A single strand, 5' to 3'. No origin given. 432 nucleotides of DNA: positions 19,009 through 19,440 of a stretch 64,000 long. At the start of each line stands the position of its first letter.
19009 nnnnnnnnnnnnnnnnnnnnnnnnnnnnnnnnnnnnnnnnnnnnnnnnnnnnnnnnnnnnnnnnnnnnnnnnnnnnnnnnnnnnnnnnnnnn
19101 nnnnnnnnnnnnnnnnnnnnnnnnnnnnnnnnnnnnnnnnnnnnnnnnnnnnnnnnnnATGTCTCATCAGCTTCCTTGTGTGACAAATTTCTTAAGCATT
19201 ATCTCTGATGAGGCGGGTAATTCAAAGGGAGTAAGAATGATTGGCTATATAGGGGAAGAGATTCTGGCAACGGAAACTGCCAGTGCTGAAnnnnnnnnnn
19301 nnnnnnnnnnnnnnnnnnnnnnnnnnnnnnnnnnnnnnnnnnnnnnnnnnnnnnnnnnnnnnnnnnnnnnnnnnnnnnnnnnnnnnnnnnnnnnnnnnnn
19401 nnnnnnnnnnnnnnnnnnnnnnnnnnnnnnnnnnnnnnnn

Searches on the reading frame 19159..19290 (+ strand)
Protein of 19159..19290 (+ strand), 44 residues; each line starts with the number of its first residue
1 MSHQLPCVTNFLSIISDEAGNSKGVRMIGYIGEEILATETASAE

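Call 58: list_cluster_members(proteins=[window:19159-19290:+, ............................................])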
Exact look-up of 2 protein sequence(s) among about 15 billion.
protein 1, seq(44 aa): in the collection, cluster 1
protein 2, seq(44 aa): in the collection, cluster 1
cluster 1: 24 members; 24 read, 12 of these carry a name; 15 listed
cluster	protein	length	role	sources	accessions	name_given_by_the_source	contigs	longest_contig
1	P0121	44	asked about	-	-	hypothetical protein ECMP0209401_4912 [Escherichia coli MP020940.1] | hypothetical protein | Uncharacterized protein n=18 Tax=Enterobacteriaceae TaxID=543 RepID=A0A066SU88_ECOLX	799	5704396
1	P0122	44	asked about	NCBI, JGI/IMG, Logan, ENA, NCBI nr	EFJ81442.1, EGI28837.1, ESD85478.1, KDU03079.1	hypothetical protein AC52_2935 [Escherichia coli 5-366-08_S3_C3] | hypothetical protein HMPREF9534_02522 [Escherichia coli MS 69-1]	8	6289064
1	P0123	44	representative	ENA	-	-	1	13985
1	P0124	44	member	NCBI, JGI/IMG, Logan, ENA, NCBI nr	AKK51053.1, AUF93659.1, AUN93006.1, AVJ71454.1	hypothetical protein AB32_5001 [Escherichia coli 2-316-03_S1_C2] | hypothetical protein | hypothetical protein PPECC33_04565 [Escherichia coli PCN033]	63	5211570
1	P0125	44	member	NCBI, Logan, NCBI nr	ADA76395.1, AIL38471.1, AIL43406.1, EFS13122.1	hypothetical protein SFK304_4306 [Shigella flexneri K-304] | hypothetical protein SFxv_4472 [Shigella flexneri 2002017]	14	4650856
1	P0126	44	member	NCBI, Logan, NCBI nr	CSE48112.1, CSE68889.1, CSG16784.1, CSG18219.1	Uncharacterised protein [Shigella sonnei]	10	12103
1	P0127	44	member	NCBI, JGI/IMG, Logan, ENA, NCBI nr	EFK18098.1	hypothetical protein HMPREF9530_05336 [Escherichia coli MS 21-1] | hypothetical protein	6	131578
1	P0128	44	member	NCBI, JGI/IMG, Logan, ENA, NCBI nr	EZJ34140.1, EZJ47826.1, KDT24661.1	hypothetical protein AC93_4522 [Escherichia coli 2-005-03_S4_C2] | hypothetical protein | hypothetical protein AD23_4653 [Escherichia coli 2-005-03_S4_C3]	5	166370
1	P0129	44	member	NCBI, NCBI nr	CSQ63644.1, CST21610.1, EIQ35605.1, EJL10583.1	Uncharacterised protein [Shigella sonnei] | hypothetical protein SS322685_5382 [Shigella sonnei 3226-85]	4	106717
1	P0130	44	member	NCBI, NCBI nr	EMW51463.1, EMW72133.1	hypothetical protein EC2731150_4749 [Escherichia coli 2731150] | hypothetical protein EC2762100_4789 [Escherichia coli 2762100]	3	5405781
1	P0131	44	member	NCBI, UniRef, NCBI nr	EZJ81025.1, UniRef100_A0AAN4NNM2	hypothetical protein AC00_4729 [Escherichia coli 1-250-04_S3_C1] | Uncharacterized protein n=1 Tax=Escherichia coli 1-250-04_S3_C1 TaxID=1444135 ...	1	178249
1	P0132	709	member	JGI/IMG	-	Tol biopolymer transport system component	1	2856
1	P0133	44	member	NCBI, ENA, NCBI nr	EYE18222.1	hypothetical protein AB97_5041 [Escherichia coli 1-110-08_S3_C1]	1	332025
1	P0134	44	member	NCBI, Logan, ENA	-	-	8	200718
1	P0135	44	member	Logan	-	-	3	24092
